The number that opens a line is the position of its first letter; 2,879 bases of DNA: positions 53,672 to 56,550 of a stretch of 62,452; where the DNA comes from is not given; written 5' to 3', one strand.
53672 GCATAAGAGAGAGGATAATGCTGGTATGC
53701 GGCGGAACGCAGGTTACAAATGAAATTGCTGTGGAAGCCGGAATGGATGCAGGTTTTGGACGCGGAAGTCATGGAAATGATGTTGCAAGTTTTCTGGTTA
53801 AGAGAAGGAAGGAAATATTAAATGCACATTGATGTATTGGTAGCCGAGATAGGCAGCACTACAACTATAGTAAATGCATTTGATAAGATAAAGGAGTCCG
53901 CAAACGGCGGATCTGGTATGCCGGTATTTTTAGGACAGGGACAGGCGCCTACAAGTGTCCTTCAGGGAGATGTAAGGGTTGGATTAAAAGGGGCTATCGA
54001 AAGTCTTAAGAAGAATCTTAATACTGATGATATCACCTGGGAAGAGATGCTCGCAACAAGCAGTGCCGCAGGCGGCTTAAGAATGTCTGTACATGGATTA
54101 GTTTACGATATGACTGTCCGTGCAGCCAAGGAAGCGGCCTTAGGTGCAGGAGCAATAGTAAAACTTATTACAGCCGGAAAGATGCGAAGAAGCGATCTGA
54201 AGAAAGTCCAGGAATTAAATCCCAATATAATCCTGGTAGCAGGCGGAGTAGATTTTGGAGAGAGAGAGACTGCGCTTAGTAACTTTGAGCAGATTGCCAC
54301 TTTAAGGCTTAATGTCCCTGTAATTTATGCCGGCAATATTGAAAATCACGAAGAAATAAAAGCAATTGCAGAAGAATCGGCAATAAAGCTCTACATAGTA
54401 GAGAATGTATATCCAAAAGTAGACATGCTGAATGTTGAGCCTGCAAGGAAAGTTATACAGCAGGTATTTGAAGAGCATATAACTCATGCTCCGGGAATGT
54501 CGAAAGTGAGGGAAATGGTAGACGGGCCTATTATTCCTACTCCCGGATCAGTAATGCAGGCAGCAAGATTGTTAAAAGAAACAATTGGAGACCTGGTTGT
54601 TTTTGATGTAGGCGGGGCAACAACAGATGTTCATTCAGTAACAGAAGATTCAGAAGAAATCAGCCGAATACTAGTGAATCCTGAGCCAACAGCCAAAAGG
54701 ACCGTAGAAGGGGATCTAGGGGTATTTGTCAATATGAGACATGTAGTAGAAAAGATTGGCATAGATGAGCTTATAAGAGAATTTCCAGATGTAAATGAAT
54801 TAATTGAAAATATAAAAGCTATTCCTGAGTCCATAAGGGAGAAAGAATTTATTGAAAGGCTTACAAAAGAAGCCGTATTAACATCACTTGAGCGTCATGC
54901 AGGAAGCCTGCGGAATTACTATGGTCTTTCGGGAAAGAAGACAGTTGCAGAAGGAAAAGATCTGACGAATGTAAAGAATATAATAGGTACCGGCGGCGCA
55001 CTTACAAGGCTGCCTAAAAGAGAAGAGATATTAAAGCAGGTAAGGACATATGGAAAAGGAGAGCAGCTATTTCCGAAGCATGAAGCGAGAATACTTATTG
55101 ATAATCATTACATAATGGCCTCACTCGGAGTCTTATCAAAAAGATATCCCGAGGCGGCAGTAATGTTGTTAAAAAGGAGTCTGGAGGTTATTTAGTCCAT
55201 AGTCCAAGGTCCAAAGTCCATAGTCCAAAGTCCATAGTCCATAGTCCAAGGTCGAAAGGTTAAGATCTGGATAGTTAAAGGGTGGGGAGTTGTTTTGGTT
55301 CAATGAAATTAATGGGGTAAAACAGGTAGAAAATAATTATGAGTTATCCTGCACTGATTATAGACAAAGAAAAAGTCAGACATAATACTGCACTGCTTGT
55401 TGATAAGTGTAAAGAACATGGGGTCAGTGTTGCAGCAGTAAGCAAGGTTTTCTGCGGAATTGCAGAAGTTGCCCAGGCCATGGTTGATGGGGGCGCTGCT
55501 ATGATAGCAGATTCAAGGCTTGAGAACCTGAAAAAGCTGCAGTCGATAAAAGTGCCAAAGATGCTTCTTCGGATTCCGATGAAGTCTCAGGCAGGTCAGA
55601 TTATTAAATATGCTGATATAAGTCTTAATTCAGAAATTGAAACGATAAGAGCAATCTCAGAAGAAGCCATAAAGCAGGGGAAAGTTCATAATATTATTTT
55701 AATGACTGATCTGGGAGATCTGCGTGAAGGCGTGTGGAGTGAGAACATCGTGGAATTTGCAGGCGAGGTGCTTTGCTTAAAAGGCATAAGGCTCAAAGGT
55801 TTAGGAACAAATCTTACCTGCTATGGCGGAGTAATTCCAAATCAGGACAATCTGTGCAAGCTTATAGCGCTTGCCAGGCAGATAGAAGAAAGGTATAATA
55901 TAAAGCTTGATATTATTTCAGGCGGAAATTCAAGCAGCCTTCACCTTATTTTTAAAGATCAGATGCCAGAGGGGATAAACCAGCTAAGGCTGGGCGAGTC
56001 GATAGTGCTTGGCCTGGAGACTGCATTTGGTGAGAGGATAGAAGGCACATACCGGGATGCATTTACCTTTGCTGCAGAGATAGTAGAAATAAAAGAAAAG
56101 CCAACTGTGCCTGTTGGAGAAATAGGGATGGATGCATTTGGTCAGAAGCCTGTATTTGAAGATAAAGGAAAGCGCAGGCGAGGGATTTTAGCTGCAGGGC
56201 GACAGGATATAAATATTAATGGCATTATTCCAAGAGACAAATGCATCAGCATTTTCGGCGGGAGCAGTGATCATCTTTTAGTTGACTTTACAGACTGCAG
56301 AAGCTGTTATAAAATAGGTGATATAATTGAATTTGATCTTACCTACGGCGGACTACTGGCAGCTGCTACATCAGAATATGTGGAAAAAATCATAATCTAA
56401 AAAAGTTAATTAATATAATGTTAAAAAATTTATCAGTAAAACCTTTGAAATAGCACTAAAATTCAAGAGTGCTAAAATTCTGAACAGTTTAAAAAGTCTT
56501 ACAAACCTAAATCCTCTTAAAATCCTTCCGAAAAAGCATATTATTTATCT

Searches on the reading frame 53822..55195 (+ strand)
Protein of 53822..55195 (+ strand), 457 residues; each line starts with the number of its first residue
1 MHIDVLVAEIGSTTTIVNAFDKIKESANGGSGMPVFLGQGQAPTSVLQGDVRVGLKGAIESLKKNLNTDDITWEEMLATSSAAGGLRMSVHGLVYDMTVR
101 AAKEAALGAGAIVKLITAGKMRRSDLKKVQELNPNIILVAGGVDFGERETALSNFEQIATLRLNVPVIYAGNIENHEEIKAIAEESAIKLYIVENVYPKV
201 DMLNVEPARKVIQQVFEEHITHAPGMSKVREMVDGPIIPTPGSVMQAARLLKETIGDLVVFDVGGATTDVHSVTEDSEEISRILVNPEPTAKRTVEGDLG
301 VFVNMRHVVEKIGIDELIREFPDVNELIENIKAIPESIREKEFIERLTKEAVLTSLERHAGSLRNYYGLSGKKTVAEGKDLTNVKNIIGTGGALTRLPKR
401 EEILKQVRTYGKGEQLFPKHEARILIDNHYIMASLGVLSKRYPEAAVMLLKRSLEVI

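Call 42: search_protein_families(library=ncbifam, proteins=[window:53822-55195:+], max_evalue=1e-10)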
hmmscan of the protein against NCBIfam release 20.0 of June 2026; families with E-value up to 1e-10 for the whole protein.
window:53822-55195:+ (457 aa): 3 families
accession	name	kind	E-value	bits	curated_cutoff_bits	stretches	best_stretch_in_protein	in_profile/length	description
NF040744.1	ornith_Or-4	equivalog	7.1e-219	726.9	600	1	3-455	1-448/448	GlmL-related ornithine degradation protein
NF040745.1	accessory_GlmL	equivalog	7.3e-115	384.4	475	1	6-455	2-458/459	methylaspartate mutase accessory protein GlmL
TIGR01319.1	glmL_fam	subfamily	6.4e-80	269.3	204.05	1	59-454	44-455/456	GlmL family protein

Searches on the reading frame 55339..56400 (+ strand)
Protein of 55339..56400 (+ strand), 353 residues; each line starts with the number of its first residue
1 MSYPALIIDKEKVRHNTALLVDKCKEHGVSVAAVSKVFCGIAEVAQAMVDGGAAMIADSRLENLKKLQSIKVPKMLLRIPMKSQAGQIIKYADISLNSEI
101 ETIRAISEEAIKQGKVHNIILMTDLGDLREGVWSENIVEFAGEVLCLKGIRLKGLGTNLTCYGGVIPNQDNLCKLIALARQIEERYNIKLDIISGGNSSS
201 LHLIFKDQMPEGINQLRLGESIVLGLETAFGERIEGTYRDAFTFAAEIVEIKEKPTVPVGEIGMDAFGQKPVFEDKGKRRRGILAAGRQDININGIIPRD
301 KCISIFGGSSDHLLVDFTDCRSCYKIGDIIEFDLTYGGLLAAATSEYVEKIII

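Call 42: search_protein_families(library=ncbifam, proteins=[window:55339-56400:+], max_evalue=1e-10)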
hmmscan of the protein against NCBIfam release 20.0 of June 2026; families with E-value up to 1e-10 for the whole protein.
window:55339-56400:+ (353 aa): 1 family
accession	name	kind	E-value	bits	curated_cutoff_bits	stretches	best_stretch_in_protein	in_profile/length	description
NF040742.1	racem_Orr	exception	1.3e-157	524.3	480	1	3-351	1-350/351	ornithine racemase Orr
